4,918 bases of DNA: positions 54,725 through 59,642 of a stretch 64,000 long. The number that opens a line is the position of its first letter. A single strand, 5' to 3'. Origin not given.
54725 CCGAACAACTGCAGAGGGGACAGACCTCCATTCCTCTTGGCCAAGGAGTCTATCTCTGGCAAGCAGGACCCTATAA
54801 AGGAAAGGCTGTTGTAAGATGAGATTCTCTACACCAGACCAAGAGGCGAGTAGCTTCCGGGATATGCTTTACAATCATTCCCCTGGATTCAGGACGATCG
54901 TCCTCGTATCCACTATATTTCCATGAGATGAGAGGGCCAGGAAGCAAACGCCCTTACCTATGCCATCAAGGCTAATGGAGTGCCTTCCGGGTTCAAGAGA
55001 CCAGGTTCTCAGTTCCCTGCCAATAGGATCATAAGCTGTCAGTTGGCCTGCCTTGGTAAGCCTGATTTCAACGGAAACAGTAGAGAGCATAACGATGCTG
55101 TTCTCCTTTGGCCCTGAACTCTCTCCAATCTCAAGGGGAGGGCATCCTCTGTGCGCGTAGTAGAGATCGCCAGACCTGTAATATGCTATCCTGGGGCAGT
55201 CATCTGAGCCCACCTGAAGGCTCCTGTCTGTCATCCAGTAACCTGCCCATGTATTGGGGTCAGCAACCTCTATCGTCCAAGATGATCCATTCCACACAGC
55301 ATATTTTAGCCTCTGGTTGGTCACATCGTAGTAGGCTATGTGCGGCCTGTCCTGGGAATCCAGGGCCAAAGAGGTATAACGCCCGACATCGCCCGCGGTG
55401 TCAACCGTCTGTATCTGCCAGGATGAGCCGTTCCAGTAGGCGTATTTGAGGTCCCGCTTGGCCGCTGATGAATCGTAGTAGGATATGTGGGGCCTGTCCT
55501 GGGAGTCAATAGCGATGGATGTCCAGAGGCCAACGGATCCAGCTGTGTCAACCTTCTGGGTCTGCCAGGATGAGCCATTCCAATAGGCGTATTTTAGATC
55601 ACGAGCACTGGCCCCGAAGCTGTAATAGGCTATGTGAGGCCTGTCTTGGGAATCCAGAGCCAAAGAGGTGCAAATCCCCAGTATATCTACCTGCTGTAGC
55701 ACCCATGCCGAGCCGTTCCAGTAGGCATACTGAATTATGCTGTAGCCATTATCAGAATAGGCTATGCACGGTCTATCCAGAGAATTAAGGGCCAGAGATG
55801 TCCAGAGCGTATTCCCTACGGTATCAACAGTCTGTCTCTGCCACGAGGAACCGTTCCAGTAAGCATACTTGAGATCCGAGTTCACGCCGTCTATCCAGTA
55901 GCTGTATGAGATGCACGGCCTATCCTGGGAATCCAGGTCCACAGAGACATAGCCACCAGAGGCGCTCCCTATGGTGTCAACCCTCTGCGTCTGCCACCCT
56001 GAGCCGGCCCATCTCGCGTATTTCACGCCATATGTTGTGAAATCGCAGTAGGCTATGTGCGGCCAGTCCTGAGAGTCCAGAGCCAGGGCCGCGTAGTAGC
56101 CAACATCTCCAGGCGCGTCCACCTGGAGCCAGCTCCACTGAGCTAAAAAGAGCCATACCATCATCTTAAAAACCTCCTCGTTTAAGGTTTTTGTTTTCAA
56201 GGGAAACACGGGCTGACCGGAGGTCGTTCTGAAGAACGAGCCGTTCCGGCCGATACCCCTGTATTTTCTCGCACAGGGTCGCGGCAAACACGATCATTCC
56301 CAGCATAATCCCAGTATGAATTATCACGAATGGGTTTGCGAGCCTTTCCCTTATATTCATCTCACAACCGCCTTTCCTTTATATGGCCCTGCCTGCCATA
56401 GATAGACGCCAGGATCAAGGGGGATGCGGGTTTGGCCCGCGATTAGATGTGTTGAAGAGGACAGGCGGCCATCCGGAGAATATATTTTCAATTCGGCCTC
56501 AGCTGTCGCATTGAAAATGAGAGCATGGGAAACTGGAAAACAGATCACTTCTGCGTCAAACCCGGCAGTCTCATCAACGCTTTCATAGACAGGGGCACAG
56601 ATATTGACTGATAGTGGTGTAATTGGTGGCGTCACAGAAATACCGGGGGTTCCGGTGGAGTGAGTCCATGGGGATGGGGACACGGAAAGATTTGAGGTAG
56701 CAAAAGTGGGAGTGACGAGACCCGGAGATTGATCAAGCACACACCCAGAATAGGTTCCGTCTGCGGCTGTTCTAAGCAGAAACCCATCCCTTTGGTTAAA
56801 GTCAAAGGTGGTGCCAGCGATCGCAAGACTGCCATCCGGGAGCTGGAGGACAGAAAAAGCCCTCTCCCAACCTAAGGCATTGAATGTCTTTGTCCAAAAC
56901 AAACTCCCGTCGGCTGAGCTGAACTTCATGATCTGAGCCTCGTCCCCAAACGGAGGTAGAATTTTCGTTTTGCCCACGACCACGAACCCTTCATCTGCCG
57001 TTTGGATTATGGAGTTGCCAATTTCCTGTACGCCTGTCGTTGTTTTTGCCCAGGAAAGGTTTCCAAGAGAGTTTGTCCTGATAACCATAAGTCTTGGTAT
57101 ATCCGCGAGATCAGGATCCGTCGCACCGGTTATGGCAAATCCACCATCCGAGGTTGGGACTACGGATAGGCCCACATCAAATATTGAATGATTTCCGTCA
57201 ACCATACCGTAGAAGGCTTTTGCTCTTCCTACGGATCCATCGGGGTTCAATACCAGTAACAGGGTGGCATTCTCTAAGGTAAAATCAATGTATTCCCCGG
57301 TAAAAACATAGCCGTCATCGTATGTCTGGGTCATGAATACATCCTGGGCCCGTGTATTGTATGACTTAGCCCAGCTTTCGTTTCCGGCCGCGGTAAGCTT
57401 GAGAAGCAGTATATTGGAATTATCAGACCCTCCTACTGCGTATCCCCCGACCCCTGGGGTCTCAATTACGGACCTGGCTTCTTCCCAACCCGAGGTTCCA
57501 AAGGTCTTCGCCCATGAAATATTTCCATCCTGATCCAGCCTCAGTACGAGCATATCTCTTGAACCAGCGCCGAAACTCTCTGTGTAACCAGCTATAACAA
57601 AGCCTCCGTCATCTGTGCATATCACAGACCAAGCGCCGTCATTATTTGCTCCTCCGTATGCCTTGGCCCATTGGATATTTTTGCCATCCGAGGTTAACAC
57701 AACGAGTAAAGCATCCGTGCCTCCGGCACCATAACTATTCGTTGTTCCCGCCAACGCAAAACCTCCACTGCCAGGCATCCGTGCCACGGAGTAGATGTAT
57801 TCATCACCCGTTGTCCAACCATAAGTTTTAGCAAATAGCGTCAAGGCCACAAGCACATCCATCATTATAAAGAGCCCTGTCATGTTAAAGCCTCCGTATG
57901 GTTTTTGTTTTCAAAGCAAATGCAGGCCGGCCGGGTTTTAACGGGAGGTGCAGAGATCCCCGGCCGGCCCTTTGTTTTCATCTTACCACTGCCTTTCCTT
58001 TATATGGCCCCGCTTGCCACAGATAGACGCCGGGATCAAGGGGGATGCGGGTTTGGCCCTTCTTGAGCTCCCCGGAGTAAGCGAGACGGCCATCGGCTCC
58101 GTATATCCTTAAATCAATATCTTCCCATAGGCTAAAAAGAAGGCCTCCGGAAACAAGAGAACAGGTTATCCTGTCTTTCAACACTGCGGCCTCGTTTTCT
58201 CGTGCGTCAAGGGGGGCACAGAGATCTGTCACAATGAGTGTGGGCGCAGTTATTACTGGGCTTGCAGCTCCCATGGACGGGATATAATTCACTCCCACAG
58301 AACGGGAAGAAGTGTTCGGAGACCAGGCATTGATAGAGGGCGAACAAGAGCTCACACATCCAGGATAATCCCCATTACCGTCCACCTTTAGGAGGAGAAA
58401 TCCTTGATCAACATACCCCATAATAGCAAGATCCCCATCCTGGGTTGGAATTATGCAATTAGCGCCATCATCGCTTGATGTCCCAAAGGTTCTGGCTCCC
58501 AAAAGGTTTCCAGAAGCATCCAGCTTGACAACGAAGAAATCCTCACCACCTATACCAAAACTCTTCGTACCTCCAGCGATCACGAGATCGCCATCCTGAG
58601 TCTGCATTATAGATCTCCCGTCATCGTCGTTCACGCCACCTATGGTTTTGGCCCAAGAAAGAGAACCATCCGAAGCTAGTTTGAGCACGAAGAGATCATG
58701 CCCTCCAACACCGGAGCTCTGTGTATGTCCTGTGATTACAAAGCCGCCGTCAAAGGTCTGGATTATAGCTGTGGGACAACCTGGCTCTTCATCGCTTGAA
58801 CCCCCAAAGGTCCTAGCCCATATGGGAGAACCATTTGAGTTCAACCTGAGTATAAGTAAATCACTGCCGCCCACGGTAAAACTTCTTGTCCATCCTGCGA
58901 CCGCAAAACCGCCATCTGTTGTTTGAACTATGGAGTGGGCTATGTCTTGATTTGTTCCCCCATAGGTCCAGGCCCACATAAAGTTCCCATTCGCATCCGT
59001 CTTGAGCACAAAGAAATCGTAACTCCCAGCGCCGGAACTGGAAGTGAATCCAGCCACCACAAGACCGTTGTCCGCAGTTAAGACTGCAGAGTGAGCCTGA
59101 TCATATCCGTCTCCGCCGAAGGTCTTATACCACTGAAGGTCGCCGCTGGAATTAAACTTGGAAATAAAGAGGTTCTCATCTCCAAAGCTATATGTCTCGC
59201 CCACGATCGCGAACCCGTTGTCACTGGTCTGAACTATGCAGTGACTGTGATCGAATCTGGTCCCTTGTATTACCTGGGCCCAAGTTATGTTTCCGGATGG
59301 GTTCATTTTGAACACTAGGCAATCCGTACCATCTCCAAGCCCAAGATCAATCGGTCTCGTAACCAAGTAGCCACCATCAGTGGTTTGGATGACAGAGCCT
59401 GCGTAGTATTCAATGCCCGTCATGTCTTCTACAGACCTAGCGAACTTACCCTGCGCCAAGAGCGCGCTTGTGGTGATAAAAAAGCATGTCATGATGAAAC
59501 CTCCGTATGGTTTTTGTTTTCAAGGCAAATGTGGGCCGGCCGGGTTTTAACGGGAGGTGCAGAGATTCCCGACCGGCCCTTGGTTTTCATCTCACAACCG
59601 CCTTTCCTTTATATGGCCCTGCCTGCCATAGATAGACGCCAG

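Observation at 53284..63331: Tandem multigene family of SBBP-like beta-propeller / T9SS-CTD proteins with nucleotide-identical 5' and 3' ends (concerted evolution)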

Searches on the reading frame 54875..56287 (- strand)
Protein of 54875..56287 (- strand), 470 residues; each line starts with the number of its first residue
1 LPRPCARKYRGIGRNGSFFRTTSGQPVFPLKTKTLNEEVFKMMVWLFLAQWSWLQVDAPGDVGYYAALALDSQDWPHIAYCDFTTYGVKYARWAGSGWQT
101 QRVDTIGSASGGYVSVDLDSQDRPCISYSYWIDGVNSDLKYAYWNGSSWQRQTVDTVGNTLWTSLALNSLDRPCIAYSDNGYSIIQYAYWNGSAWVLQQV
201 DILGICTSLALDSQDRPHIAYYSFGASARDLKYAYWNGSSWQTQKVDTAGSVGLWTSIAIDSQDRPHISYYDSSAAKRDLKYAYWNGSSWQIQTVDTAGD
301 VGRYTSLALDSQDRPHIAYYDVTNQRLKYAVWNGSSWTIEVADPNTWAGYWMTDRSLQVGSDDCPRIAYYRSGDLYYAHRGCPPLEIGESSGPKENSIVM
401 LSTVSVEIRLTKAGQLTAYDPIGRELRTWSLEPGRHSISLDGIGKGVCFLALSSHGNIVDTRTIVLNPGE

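Call 3: search_protein_families(library=pfam, proteins=[window:54875-56287:-], max_evalue=0.01)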
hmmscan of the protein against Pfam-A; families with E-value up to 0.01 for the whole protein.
window:54875-56287:- (470 aa): 3 families
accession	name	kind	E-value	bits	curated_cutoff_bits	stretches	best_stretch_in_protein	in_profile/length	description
PF15892.11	BNR_4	-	2.7e-13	50.4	27.3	2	256-296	228-270/272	BNR repeat-containing family member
PF20361.3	DUF6656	-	0.00069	19.7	27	0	312-343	74-105/182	Family of unknown function (DUF6656)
PF23911.1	DUF7253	-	0.0014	19.3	25.1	0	278-297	70-89/110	Domain of unknown function (DUF7253)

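Call 4: search_protein_families(library=ncbifam, proteins=[window:54875-56287:-], max_evalue=0.01)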
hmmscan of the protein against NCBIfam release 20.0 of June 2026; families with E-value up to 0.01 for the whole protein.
window:54875-56287:- (470 aa): 0 families

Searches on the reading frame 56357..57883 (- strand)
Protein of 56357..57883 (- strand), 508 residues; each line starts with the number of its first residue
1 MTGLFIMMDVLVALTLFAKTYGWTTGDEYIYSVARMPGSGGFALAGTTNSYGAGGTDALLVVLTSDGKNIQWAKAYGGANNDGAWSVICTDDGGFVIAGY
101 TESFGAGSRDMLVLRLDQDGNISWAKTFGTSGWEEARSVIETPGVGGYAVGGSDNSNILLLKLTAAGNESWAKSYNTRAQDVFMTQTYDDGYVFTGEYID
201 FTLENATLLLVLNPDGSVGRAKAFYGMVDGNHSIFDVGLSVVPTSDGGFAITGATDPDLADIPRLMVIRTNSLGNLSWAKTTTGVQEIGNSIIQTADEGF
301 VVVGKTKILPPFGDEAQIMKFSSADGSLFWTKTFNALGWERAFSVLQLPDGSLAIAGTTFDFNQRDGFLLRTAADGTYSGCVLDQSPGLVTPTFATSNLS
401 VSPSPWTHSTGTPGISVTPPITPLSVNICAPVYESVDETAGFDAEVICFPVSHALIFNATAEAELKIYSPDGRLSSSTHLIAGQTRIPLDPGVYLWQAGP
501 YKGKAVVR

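Call 3: search_protein_families(library=pfam, proteins=[window:56357-57883:-], max_evalue=0.01)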
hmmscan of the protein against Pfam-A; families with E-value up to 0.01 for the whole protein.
window:56357-57883:- (508 aa): 2 families
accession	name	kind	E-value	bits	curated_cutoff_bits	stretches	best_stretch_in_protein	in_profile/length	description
PF17164.10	DUF5122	-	4.5e-06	27.3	27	0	92-122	3-32/36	Domain of unknown function (DUF5122) beta-propeller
PF13088.12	BNR_2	-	0.0024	17.7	31.4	0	88-154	117-158/277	BNR repeat-like domain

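Call 4: search_protein_families(library=ncbifam, proteins=[window:56357-57883:-], max_evalue=0.01)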
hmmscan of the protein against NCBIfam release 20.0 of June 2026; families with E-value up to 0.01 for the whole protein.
window:56357-57883:- (508 aa): 2 families
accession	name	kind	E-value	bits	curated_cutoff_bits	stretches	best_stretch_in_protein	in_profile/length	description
TIGR02608.1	delta_60_rpt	domain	3.1e-08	33.3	76.5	1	83-132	2-48/55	delta-60 repeat domain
NF047494.1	Lepto_SBBP_lipo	equivalog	0.00042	19.1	400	1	66-182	112-245/466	SBBP repeat beta-propeller lipoprotein, LipL53 family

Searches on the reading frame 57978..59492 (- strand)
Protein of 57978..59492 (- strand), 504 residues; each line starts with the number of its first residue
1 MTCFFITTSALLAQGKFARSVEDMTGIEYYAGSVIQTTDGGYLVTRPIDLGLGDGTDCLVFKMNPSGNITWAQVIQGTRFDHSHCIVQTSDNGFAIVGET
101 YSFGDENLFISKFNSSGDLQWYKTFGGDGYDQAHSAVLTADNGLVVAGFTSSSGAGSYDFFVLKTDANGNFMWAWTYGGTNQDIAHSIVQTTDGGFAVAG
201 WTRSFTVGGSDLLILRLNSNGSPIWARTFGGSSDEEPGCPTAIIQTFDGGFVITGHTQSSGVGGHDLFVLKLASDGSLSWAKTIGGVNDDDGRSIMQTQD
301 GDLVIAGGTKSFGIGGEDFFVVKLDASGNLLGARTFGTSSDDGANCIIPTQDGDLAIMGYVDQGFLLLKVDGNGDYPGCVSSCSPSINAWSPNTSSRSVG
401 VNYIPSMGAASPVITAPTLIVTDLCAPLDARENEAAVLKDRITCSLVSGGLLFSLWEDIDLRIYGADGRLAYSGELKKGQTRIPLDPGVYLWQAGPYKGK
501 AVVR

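Call 3: search_protein_families(library=pfam, proteins=[window:57978-59492:-], max_evalue=0.01)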
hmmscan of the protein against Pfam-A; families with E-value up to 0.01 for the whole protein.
window:57978-59492:- (504 aa): 1 family
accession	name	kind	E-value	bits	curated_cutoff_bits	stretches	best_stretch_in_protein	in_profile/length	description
PF17164.10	DUF5122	-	7e-09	36.2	27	0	198-223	8-32/36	Domain of unknown function (DUF5122) beta-propeller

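Call 4: search_protein_families(library=ncbifam, proteins=[window:57978-59492:-], max_evalue=0.01)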
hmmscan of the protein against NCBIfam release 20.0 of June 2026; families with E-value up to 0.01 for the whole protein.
window:57978-59492:- (504 aa): 2 families
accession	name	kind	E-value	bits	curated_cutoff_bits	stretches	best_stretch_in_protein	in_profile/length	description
NF047494.1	Lepto_SBBP_lipo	equivalog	3.6e-16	58.9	400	2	207-329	157-292/466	SBBP repeat beta-propeller lipoprotein, LipL53 family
TIGR02608.1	delta_60_rpt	domain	8.3e-15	54.4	76.5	2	183-223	1-40/55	delta-60 repeat domain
